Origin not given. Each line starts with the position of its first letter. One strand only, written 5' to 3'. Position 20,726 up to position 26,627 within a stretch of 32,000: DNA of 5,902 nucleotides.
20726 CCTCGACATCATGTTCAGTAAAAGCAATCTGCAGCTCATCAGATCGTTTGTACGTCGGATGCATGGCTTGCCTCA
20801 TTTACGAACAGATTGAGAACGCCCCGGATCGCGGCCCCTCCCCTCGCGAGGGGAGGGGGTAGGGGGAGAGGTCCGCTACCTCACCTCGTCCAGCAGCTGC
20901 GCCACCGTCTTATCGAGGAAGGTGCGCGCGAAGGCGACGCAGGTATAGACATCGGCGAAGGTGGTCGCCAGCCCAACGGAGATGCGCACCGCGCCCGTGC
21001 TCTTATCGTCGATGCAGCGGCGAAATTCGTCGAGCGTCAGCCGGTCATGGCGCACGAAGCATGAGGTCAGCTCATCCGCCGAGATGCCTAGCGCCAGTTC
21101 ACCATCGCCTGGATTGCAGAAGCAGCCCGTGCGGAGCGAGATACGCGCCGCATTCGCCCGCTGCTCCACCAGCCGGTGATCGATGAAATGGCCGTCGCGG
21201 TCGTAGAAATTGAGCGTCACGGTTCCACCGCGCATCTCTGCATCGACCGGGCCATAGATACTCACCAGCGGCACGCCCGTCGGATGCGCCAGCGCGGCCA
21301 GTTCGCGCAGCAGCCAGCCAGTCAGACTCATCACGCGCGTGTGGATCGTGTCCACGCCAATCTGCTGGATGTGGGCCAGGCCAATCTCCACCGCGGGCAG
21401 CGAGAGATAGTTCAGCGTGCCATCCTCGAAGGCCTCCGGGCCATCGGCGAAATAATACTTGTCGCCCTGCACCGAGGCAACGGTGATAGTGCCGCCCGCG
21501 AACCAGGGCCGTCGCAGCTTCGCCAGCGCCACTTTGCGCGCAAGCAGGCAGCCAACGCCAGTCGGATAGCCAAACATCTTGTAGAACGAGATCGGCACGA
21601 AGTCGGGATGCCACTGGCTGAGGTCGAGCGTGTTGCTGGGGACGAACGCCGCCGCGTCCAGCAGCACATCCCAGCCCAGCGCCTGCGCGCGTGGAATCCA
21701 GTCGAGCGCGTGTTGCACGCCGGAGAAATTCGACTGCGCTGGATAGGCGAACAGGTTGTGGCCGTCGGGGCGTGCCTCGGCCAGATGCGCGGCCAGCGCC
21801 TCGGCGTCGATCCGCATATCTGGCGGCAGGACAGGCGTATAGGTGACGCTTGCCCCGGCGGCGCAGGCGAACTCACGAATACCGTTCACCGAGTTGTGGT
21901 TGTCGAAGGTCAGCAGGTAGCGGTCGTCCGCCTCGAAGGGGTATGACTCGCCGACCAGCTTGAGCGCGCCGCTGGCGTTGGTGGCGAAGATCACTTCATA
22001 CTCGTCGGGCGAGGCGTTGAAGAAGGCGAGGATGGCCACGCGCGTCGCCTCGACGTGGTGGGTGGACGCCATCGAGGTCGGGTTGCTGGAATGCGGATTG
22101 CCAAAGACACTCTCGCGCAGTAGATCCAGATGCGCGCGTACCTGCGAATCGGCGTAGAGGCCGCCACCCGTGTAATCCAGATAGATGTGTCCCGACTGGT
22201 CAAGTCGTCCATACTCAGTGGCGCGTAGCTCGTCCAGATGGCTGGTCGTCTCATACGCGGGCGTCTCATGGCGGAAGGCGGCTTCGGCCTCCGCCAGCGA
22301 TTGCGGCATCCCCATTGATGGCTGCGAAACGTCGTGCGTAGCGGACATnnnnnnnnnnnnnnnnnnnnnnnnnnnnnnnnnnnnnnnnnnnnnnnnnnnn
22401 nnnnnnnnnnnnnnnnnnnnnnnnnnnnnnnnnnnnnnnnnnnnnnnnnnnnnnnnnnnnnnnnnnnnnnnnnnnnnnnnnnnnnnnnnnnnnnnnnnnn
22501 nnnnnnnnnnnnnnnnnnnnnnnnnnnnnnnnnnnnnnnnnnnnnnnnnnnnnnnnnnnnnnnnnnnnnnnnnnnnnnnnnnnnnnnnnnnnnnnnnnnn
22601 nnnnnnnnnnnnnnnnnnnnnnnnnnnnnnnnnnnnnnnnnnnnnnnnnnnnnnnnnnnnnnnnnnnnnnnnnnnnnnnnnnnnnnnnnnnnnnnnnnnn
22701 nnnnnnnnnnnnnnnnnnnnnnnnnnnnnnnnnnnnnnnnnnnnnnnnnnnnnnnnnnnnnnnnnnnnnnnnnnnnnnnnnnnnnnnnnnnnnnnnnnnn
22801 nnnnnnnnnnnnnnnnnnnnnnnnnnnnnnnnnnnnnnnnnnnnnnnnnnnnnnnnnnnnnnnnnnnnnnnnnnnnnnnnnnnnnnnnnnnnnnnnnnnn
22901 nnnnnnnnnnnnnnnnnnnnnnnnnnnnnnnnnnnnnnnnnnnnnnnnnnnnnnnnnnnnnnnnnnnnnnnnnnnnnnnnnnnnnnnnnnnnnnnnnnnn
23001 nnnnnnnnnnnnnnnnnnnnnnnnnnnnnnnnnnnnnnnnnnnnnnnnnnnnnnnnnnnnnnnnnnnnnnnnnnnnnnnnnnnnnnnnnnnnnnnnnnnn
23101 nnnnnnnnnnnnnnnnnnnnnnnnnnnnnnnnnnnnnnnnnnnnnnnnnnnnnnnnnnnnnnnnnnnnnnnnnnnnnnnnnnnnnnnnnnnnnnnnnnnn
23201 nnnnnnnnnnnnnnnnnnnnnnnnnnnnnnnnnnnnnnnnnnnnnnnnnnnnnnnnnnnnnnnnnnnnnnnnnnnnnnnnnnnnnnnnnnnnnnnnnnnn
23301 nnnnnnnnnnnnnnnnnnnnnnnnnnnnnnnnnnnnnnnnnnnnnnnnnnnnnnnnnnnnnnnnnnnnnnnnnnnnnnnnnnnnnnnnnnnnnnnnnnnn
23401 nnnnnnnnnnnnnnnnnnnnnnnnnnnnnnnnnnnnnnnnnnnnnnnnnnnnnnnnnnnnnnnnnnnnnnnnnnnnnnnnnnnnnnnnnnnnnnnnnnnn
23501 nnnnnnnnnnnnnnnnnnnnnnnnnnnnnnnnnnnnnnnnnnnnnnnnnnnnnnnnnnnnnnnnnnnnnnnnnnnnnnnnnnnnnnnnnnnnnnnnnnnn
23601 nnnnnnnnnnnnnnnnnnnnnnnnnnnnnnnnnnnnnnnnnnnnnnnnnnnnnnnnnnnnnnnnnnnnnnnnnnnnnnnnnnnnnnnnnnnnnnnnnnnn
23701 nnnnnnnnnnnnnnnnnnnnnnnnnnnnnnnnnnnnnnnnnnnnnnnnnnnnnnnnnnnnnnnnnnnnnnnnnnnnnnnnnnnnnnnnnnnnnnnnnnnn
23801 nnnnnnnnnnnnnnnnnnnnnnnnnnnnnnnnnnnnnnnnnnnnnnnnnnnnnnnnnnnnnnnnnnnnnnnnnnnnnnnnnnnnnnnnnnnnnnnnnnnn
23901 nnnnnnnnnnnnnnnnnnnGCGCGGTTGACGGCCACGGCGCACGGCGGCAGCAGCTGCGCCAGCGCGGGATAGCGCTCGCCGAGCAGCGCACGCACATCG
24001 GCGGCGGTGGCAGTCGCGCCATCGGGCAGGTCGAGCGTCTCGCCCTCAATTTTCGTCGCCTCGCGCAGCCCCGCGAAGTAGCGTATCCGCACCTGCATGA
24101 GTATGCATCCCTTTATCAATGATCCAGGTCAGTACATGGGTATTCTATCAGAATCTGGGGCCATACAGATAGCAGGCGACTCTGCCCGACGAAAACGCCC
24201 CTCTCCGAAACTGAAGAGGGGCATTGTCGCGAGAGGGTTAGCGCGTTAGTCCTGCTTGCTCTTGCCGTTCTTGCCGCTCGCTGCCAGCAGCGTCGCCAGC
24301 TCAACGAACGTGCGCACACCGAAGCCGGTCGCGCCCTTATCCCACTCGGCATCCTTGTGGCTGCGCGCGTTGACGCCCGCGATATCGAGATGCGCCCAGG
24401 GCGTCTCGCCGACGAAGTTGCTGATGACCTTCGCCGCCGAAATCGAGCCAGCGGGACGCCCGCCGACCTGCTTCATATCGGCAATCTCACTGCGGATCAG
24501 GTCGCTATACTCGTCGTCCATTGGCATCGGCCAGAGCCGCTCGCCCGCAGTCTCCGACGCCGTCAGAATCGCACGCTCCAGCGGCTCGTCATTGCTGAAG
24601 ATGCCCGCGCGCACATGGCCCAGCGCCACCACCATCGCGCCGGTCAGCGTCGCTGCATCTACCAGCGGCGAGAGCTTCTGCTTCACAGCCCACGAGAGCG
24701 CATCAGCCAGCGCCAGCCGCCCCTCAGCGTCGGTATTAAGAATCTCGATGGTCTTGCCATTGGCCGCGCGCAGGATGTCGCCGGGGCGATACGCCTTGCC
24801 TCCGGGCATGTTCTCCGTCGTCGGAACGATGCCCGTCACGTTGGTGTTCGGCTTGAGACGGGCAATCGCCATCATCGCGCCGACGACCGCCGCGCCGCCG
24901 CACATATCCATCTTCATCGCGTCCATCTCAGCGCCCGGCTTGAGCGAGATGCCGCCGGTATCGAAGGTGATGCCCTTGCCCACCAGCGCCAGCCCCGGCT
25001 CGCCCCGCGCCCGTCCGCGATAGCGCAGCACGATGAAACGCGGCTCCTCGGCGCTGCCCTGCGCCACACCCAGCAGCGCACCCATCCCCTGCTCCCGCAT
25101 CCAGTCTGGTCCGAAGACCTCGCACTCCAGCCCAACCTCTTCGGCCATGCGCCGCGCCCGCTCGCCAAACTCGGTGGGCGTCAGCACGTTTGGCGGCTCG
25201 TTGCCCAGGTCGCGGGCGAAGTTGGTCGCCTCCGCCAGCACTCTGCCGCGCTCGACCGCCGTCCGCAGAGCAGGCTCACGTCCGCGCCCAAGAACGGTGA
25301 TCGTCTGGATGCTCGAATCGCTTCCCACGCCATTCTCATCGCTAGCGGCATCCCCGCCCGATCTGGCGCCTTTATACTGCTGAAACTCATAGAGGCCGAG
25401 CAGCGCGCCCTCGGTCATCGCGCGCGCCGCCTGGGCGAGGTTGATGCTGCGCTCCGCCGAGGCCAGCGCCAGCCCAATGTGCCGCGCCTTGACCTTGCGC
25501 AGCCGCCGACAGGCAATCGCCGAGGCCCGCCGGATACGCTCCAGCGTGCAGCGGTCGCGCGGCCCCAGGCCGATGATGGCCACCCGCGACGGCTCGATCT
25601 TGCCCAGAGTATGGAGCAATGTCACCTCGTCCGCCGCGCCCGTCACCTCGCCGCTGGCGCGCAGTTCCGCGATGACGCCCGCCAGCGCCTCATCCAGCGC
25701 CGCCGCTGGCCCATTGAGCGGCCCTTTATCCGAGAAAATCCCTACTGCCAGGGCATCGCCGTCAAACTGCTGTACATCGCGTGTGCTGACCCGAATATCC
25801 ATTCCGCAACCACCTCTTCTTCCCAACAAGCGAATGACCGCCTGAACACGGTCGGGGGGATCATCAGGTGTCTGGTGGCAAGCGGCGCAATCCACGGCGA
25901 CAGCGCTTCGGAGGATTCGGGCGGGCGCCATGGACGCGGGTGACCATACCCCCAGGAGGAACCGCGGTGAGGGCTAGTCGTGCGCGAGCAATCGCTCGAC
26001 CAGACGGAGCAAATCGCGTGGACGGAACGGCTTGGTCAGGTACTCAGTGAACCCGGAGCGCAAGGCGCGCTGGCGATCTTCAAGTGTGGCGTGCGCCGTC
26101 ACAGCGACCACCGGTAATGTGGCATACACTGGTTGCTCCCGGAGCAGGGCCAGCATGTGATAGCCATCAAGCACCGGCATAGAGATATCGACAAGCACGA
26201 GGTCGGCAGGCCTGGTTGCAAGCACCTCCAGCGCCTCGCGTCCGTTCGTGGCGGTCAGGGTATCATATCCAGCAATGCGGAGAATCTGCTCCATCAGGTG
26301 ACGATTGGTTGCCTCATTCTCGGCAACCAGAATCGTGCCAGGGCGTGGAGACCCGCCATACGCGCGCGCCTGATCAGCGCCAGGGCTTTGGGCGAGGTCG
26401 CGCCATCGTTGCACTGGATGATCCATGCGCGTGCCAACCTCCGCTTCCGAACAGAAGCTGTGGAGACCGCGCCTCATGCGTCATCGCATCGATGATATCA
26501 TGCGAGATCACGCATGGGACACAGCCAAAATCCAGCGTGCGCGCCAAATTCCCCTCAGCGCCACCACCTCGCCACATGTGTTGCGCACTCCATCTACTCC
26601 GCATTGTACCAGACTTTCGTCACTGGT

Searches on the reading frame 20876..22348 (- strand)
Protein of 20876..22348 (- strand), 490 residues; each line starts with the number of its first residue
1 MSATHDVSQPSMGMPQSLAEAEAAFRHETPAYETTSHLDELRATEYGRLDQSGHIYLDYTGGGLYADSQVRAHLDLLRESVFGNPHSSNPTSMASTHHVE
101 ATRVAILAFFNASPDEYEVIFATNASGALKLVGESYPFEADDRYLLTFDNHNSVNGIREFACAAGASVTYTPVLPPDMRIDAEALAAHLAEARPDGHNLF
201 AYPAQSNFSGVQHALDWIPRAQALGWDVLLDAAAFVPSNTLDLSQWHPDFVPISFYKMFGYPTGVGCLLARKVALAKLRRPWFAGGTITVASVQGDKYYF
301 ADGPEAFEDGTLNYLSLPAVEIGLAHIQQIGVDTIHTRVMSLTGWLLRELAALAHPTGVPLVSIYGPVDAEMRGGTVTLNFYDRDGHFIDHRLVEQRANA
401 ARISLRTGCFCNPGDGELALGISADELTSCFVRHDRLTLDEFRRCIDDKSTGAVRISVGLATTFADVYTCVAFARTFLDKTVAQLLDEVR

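Call 7: search_protein_families(library=pfam, proteins=[window:20876-22348:-], max_evalue=0.001)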
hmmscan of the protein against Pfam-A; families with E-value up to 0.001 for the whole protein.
window:20876-22348:- (490 aa): 1 family
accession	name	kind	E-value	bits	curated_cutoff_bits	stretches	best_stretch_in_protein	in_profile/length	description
PF00266.25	Aminotran_5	-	4.2e-37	128.4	21.5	1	55-467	1-368/371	Aminotransferase class-V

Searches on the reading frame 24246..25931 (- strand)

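Call 7: search_protein_families(library=pfam, proteins=[window:24246-25931:-], max_evalue=0.001)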
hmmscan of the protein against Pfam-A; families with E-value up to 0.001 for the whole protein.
window:24246-25931:- (561 aa): 2 families
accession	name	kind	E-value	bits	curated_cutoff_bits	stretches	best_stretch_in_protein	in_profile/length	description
PF00883.26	Peptidase_M17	-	1.2e-123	412.7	25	1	237-543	1-310/310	Cytosol aminopeptidase family, catalytic domain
PF02789.23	Peptidase_M17_N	-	2.6e-27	95.7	23.4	1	62-187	1-126/129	Cytosol aminopeptidase family, N-terminal domain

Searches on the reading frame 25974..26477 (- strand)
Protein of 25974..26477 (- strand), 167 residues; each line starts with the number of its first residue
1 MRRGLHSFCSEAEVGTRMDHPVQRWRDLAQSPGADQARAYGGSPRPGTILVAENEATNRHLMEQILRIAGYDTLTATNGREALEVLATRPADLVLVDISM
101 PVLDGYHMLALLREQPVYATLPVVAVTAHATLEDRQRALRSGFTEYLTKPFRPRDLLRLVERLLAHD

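Call 43: search_protein_families(library=pfam, proteins=[window:25974-26477:-], max_evalue=0.001)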
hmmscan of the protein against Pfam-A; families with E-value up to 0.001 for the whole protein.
window:25974-26477:- (167 aa): 1 family
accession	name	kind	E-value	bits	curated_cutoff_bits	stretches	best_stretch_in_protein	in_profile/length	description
PF00072.30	Response_reg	-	4.4e-28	98.1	30.2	1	49-160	1-110/111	Response regulator receiver domain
